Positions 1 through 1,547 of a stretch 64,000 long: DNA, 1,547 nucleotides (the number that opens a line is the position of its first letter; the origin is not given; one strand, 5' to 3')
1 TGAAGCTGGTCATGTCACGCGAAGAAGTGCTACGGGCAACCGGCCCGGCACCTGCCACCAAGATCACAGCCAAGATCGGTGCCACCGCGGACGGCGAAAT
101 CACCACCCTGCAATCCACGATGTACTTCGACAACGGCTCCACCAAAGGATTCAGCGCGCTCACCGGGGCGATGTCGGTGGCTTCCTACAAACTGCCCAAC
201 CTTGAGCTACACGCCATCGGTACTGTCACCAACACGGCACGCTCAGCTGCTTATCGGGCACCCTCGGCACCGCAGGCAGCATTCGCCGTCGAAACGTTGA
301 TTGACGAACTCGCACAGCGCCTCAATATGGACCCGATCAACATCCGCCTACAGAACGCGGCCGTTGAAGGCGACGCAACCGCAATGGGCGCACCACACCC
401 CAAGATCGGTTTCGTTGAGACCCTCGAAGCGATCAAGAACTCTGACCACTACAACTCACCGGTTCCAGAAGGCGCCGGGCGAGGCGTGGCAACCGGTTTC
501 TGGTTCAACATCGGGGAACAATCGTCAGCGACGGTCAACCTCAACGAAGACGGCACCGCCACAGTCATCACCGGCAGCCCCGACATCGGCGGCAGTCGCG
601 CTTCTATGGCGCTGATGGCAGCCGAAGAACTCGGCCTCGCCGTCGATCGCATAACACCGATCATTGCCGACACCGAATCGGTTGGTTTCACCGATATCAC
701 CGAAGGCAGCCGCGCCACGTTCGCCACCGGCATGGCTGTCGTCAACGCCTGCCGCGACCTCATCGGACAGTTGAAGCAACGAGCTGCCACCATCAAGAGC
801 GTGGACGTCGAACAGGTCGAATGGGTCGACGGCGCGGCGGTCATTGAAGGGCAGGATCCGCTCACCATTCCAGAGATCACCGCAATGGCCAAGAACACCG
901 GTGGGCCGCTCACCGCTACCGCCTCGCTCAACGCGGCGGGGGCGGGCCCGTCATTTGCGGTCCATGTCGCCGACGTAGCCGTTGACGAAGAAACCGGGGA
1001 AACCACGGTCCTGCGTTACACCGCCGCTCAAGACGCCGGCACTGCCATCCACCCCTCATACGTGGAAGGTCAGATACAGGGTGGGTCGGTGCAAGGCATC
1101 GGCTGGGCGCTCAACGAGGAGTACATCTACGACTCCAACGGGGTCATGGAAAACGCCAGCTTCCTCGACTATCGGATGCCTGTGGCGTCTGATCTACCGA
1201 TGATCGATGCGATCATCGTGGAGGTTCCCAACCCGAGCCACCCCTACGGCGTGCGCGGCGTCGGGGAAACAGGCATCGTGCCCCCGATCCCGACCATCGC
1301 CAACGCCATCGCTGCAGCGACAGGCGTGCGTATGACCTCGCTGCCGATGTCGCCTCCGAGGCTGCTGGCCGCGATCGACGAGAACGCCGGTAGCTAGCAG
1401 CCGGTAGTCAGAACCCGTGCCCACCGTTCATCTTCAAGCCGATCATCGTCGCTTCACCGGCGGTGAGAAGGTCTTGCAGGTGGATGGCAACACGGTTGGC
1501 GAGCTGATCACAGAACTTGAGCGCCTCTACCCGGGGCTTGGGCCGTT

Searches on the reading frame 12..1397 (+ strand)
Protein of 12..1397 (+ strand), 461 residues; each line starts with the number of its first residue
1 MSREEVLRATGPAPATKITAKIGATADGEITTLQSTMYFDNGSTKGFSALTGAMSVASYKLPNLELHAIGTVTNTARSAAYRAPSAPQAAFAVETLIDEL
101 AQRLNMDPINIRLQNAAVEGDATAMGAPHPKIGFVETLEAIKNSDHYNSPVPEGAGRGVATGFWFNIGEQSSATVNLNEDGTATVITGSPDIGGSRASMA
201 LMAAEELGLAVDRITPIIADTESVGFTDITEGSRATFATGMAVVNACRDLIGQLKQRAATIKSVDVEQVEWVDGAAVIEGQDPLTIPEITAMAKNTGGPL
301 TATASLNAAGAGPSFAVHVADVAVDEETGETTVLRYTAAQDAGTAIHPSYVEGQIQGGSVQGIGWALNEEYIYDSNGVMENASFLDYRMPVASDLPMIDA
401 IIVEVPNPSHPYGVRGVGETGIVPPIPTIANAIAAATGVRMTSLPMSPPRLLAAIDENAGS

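Call 63: search_protein_families(library=ncbifam, proteins=[window:12-1397:+], max_evalue=1e-10)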
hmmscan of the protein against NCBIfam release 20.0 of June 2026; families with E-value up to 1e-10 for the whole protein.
window:12-1397:+ (461 aa): 13 families
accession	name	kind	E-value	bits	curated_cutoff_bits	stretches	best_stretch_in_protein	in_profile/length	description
NF043082.1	XdhA_XDHase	equivalog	1.2e-73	248.5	780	1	1-457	272-754/758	xanthine dehydrogenase subunit XdhA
TIGR03194.1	4hydrxCoA_A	equivalog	7.1e-71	239.6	994.55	1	2-454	260-745/746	4-hydroxybenzoyl-CoA reductase subunit alpha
NF007426.0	PRK09970.1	equivalog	1.8e-68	231.3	916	1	1-457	275-757/761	xanthine dehydrogenase molybdenum-binding subunit XdhA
NF041018.1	glyceraldDH_alpha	equivalog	1.8e-62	211.8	790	1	15-449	285-738/741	glyceraldehyde dehydrogenase subunit alpha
NF045668.1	pterin_aldehy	equivalog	1.2e-59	202.3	1100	1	10-455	456-904/905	molybdopterin-dependent aldehyde oxidoreductase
NF040766.1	CODH_aero_grp5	exception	2.9e-55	187.8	950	1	316-452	646-782/785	aerobic carbon-monoxide dehydrogenase large subunit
TIGR03196.1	pucD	equivalog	9.7e-51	173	783.65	1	3-452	260-755/763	xanthine dehydrogenase subunit D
NF041671.1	peri_hyde_PaoC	equivalog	1.7e-48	165.6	1180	1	2-457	274-733/735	aldehyde oxidoreductase molybdenum-binding subunit PaoC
TIGR02416.1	CO_dehy_Mo_lg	equivalog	2e-45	155.2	991.15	1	172-451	477-767/770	aerobic carbon-monoxide dehydrogenase large subunit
TIGR03313.1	Se_sel_red_Mo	hypoth_equivalog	4.5e-39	133.9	1101.9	1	3-455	470-949/951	molybdopterin-dependent oxidoreductase Mo/Fe-S-binding subunit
TIGR02965.1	xanthine_xdhB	equivalog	6.2e-37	127.2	849.5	2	167-436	444-732/758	xanthine dehydrogenase molybdopterin binding subunit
TIGR03311.1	Se_dep_XDH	equivalog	2.7e-36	125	830.45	1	2-446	422-841/848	selenium-dependent xanthine dehydrogenase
TIGR02969.1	mam_aldehyde_ox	subfamily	2.5e-20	71.7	1912.3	1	169-442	1016-1288/1330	aldehyde oxidase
